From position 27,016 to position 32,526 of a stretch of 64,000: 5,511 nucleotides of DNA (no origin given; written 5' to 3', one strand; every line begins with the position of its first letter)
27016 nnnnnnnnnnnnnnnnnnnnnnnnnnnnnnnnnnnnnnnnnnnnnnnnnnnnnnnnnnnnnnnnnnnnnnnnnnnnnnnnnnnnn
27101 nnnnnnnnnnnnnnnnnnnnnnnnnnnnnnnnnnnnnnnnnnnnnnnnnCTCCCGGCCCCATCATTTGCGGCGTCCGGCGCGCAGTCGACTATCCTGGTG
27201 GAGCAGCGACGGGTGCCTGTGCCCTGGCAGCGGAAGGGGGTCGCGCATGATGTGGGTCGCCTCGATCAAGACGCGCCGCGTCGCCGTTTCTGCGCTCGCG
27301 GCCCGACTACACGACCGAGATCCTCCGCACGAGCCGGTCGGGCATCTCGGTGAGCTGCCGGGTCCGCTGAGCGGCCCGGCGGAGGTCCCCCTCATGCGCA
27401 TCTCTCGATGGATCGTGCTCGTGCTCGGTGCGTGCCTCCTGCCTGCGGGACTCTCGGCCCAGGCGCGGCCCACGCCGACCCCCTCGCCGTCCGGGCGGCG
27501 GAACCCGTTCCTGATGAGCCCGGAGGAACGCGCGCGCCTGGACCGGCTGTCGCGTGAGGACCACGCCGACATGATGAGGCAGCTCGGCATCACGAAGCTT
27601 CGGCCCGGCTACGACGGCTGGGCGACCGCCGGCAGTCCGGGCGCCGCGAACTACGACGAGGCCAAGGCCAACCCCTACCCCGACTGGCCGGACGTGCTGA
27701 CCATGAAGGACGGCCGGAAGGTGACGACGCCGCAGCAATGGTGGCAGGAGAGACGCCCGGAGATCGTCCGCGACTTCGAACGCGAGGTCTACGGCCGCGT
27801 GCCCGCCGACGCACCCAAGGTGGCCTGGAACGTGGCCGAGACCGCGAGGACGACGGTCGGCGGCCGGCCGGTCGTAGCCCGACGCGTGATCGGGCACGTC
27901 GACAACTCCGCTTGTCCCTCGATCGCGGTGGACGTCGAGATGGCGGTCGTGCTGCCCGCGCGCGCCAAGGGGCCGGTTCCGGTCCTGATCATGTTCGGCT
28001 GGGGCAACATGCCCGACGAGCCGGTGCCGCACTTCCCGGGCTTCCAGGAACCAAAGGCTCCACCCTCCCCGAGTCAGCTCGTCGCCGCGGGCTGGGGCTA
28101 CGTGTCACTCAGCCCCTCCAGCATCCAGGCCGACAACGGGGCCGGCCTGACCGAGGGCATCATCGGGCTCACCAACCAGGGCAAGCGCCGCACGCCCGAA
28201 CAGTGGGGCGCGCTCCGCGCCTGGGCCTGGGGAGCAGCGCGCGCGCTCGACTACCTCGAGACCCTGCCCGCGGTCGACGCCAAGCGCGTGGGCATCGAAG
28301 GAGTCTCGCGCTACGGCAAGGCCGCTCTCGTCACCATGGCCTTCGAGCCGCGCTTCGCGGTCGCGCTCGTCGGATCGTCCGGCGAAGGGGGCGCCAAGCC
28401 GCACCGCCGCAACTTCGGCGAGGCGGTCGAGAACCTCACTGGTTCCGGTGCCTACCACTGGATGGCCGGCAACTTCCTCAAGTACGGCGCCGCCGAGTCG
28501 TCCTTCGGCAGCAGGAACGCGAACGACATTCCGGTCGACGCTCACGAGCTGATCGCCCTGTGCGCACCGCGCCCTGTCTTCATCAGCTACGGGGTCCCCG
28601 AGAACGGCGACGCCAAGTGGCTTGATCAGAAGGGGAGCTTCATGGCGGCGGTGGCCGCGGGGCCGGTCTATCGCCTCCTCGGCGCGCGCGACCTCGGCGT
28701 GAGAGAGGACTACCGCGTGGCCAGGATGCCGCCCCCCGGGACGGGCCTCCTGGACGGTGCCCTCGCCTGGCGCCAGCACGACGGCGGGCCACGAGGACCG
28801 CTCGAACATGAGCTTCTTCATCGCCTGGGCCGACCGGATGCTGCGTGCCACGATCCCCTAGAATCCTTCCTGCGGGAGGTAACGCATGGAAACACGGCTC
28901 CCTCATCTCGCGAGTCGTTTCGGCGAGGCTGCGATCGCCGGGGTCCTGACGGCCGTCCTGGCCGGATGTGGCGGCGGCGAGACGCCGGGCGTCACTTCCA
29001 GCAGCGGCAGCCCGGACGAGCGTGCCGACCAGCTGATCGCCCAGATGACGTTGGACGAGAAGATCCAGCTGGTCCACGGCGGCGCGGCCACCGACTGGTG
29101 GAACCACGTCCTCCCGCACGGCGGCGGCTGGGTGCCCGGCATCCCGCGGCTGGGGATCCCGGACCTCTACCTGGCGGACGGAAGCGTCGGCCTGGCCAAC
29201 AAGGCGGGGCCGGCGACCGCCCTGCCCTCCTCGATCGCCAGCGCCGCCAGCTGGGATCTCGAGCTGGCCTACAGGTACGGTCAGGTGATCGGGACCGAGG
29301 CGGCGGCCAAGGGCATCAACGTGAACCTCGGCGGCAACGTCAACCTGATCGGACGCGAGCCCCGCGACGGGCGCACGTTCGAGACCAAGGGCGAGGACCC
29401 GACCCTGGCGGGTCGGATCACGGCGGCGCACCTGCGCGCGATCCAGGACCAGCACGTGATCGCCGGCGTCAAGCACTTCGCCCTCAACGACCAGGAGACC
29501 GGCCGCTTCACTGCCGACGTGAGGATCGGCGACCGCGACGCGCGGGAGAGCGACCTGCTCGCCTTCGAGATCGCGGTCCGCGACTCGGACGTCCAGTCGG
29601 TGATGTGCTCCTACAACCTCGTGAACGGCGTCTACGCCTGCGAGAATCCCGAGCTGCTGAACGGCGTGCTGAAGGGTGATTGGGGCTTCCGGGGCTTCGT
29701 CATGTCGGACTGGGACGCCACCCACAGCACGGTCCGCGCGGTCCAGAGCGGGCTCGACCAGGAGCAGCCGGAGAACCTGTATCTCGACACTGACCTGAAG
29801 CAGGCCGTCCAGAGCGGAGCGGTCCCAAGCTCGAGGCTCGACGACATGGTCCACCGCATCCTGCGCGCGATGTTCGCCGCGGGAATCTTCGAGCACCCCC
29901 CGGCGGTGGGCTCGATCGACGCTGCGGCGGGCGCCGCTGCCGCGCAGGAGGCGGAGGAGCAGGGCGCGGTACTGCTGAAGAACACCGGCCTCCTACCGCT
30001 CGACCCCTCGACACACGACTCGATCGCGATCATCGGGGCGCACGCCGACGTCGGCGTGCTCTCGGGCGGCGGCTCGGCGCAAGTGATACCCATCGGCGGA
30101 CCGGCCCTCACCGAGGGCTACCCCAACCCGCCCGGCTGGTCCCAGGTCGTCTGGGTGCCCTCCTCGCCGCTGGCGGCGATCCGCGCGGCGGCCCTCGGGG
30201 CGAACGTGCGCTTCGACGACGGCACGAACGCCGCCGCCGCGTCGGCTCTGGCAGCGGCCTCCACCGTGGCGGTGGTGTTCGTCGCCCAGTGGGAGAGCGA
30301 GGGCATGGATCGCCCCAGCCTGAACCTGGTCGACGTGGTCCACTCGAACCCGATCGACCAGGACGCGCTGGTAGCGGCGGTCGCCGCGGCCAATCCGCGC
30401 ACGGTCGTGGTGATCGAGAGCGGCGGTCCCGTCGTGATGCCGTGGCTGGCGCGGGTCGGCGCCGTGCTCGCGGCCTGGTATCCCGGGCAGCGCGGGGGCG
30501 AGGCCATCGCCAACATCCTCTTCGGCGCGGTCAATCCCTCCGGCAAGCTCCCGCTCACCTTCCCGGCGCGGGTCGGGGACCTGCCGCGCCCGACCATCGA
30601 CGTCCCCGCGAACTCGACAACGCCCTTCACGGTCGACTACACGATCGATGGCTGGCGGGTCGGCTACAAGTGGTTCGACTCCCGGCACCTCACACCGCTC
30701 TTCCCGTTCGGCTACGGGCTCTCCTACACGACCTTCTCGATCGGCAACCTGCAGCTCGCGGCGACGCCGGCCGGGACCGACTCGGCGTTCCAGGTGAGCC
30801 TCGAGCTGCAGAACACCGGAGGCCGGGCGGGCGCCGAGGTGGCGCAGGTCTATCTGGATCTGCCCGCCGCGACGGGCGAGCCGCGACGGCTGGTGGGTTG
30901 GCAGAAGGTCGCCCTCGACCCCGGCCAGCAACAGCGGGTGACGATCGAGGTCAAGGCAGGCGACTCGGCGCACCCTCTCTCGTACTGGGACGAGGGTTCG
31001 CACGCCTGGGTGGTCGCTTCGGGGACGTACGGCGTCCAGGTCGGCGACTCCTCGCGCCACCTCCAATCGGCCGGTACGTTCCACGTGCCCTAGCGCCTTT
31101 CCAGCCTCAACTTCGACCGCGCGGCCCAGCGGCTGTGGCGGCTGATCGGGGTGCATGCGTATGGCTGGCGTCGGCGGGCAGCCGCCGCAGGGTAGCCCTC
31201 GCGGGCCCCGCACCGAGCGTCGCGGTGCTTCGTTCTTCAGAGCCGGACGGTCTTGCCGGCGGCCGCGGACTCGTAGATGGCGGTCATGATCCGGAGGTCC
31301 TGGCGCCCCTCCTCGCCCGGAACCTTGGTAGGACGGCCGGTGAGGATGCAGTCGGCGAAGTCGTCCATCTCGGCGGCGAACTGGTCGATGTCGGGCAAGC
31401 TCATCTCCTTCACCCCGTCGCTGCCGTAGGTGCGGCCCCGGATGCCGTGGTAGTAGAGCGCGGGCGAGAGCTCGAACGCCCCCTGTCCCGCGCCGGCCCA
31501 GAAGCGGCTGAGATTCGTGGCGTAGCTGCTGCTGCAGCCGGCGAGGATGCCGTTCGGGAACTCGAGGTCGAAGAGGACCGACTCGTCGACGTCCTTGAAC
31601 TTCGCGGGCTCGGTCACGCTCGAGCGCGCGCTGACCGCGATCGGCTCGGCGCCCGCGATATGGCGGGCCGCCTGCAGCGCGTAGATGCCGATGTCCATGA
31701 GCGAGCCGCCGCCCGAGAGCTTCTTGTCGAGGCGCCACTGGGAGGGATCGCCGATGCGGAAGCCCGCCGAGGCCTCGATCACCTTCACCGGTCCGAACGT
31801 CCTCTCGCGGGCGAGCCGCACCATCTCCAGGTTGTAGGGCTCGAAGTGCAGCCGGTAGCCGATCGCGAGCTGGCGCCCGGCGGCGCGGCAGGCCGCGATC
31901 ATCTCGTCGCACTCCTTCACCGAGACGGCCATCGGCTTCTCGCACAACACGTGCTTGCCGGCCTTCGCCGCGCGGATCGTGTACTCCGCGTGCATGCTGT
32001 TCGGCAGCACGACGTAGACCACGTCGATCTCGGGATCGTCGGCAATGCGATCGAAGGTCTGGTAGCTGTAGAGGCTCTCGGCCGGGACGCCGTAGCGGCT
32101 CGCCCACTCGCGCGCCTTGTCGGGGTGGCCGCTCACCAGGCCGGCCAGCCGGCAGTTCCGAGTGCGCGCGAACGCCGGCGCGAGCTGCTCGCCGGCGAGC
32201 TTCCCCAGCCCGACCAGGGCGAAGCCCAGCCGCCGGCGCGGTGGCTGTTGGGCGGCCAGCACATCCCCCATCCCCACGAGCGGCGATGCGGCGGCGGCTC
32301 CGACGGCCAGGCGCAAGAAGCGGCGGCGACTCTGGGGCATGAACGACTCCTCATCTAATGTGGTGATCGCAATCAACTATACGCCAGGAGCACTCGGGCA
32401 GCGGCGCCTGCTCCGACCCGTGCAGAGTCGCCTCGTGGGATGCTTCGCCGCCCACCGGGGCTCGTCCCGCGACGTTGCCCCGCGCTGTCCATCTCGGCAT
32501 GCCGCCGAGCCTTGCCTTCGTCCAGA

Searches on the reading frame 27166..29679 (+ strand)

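Call 32: search_protein_families(library=pfam, proteins=[window:27166-29679:+], max_evalue=0.001)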
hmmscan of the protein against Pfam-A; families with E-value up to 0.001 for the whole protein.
window:27166-29679:+ (837 aa): 1 family
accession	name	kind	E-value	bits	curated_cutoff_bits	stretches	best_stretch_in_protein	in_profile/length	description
PF22244.2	GCE_fung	-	7.7e-32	111.4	27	1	345-506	75-231/231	Glucuronyl esterase, fungi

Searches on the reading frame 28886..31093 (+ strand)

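Call 32: search_protein_families(library=pfam, proteins=[window:28886-31093:+], max_evalue=0.001)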
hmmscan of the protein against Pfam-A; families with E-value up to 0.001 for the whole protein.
window:28886-31093:+ (735 aa): 3 families
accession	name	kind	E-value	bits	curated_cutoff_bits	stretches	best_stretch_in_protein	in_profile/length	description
PF01915.27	Glyco_hydro_3_C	-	2.3e-54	184.8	31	1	362-614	2-200/200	Glycosyl hydrolase family 3 C-terminal domain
PF00933.27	Glyco_hydro_3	-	8.1e-39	134.3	27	1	88-327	60-315/316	Glycosyl hydrolase family 3 N terminal domain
PF14310.12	Fn3-like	-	2.3e-18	66.5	25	1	651-723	1-71/71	Fibronectin type III-like domain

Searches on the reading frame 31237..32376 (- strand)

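Call 46: search_protein_families(library=pfam, proteins=[window:31237-32376:-], max_evalue=0.00001)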
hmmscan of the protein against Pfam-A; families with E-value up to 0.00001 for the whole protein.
window:31237-32376:- (379 aa): 3 families
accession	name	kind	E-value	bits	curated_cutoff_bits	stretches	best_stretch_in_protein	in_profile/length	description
PF01408.29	GFO_IDH_MocA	-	2.2e-29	103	24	1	51-174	2-120/120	Oxidoreductase family, NAD-binding Rossmann fold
PF22725.1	GFO_IDH_MocA_C3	-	2.1e-18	67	27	1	185-290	4-109/124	GFO/IDH/MocA C-terminal domain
PF02894.22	GFO_IDH_MocA_C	-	4.2e-18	66.4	22.9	1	191-379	6-218/218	Oxidoreductase family, C-terminal alpha/beta domain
